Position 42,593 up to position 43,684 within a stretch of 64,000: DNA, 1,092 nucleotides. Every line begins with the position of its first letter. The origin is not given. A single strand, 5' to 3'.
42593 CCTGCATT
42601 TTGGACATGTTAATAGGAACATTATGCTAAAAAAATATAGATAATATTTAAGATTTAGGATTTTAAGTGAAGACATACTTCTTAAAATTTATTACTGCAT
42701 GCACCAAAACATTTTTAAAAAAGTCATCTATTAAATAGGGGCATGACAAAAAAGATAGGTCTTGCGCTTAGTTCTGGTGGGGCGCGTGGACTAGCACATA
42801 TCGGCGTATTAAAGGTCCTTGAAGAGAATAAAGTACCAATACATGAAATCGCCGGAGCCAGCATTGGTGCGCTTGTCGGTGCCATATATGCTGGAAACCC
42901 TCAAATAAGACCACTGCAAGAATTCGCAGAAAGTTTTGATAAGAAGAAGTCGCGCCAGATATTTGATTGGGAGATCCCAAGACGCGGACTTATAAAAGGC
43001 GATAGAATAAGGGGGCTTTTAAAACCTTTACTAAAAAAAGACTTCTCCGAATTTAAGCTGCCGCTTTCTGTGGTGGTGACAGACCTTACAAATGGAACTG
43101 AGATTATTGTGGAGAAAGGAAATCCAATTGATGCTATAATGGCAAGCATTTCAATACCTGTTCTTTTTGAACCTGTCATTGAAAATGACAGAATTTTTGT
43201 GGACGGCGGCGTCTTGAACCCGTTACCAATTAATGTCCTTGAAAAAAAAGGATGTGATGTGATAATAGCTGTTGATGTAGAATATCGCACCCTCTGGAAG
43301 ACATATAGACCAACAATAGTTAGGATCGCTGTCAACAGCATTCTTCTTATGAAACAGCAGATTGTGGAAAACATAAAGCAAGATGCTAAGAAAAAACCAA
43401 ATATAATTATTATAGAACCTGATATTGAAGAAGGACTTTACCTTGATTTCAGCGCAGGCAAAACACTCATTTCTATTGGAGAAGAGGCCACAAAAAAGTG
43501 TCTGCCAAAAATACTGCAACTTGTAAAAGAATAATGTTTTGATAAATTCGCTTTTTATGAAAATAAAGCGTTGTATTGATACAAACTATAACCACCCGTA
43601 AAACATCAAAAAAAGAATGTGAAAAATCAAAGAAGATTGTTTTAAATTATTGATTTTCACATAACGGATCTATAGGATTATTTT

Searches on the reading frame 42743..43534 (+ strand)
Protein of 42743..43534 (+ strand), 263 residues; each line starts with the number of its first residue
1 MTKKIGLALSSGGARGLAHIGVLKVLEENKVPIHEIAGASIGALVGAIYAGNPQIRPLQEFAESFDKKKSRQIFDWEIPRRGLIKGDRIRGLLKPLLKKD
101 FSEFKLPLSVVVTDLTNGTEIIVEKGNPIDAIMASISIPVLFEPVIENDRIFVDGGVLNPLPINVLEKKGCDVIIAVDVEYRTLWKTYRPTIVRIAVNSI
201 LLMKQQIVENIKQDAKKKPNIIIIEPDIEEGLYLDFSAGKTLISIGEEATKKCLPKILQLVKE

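Call 53: search_protein_families(library=pfam, proteins=[window:42743-43534:+], max_evalue=0.001)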
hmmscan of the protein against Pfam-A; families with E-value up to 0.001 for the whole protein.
window:42743-43534:+ (263 aa): 1 family
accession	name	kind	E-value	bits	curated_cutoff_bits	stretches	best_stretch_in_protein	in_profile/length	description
PF01734.28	Patatin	-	1.8e-29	103.7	27.7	1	7-165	1-189/191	Patatin-like phospholipase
